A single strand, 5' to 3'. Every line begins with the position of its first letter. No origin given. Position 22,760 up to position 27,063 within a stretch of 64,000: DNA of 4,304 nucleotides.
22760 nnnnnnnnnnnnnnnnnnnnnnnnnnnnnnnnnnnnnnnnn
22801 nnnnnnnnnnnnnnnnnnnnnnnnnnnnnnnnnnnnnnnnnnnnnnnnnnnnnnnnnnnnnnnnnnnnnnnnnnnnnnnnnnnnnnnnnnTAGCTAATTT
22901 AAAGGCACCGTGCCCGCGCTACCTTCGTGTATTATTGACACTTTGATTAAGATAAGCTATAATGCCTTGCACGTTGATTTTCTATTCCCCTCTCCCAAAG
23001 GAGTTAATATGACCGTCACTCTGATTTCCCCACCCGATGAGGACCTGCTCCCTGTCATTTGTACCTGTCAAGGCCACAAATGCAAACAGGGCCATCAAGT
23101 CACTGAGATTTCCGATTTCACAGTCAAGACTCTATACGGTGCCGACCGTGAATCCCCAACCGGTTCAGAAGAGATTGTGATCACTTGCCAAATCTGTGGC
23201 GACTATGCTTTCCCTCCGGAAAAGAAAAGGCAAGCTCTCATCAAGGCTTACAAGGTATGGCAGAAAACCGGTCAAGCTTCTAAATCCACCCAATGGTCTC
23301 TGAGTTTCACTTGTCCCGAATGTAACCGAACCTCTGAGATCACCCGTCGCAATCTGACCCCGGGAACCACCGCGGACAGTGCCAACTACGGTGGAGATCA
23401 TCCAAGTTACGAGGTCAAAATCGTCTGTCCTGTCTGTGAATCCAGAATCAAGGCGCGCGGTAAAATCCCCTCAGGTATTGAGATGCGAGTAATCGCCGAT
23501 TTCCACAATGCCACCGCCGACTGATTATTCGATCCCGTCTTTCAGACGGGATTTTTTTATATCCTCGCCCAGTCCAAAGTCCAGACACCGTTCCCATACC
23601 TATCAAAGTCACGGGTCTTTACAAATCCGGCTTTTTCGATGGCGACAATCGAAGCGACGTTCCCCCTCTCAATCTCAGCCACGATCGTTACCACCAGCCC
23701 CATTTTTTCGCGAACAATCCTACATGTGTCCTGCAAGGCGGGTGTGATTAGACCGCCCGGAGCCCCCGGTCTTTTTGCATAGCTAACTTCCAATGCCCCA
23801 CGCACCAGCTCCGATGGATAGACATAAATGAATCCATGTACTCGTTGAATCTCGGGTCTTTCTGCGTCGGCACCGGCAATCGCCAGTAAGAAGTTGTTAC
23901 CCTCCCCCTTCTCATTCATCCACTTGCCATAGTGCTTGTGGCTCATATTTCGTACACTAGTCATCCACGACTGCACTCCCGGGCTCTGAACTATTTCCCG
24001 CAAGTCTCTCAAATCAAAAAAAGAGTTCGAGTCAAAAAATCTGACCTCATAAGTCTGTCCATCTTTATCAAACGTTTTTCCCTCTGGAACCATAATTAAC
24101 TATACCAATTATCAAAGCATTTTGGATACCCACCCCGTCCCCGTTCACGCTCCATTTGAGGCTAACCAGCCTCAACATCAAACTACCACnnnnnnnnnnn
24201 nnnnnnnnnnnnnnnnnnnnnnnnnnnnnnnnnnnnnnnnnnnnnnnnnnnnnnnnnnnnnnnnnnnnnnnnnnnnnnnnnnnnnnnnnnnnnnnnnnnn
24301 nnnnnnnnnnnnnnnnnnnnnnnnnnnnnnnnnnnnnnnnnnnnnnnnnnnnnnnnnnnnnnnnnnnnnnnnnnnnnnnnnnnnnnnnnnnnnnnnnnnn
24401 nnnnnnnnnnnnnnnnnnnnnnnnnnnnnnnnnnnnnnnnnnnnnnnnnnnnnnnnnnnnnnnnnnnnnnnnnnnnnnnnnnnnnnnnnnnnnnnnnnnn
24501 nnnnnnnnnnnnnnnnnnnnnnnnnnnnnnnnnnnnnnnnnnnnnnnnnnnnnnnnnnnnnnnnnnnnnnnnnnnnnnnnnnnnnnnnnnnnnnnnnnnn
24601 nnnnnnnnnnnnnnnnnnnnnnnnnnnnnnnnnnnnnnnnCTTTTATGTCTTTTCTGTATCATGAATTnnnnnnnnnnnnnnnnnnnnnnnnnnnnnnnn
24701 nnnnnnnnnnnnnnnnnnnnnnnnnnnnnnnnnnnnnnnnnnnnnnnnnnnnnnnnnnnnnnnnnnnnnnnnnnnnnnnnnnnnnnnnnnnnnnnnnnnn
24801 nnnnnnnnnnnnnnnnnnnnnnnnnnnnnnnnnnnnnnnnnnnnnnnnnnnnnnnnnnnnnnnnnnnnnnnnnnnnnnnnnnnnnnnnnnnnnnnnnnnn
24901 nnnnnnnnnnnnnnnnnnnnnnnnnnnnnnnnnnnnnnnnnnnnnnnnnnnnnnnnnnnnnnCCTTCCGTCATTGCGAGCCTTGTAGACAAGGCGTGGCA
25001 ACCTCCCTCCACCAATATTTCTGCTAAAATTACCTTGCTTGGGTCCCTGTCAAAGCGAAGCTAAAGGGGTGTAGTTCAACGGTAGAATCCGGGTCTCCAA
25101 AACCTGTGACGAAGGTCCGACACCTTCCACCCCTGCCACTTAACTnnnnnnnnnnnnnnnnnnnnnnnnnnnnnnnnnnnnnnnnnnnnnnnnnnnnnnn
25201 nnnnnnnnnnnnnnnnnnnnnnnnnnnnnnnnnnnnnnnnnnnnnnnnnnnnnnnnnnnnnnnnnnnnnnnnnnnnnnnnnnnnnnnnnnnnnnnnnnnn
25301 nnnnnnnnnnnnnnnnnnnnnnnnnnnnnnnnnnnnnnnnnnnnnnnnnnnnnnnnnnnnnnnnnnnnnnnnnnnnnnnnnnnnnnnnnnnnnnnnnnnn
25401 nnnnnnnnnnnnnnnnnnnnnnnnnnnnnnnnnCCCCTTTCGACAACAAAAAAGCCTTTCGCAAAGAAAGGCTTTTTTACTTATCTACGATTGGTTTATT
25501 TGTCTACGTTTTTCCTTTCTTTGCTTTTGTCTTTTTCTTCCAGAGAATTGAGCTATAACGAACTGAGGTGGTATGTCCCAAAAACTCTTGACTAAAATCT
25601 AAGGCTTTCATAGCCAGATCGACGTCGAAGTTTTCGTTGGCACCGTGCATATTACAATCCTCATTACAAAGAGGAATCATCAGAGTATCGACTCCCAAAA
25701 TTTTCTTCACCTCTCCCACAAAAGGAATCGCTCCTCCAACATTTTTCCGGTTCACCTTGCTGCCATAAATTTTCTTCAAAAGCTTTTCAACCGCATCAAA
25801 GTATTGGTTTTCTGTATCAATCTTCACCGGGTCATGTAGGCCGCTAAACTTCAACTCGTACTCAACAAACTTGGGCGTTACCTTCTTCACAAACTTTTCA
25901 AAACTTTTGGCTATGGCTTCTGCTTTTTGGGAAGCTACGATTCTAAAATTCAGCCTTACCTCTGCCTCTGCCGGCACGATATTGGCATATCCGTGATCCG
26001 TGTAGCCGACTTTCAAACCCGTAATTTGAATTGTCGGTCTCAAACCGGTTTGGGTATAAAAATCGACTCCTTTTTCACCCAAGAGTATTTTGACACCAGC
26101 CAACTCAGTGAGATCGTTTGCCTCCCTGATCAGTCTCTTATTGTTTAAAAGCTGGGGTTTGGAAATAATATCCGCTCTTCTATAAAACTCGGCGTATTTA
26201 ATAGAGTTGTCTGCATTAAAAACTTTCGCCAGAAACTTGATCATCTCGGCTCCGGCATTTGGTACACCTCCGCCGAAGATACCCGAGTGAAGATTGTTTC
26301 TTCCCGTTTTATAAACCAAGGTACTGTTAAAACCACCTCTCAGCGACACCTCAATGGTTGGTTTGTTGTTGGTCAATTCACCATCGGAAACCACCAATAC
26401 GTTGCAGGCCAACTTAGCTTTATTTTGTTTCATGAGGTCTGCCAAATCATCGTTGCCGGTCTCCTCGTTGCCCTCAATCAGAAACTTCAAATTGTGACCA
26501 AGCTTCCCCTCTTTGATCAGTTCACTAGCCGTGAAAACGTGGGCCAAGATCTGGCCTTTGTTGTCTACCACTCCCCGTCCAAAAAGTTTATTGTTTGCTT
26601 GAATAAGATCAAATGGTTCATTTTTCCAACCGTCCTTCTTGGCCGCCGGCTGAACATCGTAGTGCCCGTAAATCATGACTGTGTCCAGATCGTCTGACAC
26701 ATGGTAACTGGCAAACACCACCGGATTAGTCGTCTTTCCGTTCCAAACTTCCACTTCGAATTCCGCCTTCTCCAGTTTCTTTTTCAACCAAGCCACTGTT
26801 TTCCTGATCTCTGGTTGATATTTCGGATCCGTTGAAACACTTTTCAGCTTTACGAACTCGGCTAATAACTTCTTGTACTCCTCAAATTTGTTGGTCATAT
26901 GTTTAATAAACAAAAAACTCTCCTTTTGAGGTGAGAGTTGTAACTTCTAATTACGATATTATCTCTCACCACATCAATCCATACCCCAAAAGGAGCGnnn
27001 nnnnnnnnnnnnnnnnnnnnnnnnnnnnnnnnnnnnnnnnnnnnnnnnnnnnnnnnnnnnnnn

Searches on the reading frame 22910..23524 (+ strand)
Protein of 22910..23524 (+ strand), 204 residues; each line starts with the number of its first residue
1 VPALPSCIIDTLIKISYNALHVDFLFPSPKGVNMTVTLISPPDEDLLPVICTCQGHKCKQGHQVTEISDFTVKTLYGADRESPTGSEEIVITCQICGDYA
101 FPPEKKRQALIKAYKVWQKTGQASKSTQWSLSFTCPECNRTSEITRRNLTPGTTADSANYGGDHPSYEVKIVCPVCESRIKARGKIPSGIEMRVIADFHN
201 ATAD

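Call 11: search_protein_families(library=pfam, proteins=[window:22910-23524:+], max_evalue=0.01)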
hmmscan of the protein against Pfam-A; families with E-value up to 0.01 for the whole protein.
window:22910-23524:+ (204 aa): 2 families
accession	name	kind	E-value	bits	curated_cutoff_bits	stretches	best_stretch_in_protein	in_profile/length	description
PF24441.1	DUF7560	-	0.0011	19.1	27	0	132-145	5-18/44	Family of unknown function (DUF7560)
PF05605.18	zf-Di19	-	0.0052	17.4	27.5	0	132-181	2-42/54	Drought induced 19 protein (Di19), zinc-binding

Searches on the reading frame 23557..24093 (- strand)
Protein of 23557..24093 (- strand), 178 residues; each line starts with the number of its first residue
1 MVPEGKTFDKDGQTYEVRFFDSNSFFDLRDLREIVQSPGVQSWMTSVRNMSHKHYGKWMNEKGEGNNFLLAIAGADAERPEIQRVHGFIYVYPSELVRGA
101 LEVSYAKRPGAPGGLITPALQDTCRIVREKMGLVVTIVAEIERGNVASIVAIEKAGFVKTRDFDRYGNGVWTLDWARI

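Call 11: search_protein_families(library=pfam, proteins=[window:23557-24093:-], max_evalue=0.01)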
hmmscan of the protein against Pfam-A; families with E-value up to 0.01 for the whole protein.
window:23557-24093:- (178 aa): 1 family
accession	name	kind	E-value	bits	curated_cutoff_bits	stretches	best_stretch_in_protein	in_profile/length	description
PF13302.13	Acetyltransf_3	-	1.7e-08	35.7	25.4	1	27-158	11-138/138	Acetyltransferase (GNAT) domain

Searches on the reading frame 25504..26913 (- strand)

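Call 11: search_protein_families(library=pfam, proteins=[window:25504-26913:-], max_evalue=0.01)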
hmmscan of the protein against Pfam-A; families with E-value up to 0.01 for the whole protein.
window:25504-26913:- (469 aa): 2 families
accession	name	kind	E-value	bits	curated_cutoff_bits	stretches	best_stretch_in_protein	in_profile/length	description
PF01546.33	Peptidase_M20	-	5.6e-27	95.4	24.6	1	80-444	1-203/206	Peptidase family M20/M25/M40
PF07687.19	M20_dimer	-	6.7e-12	45.8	21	1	206-348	16-105/107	Peptidase dimerisation domain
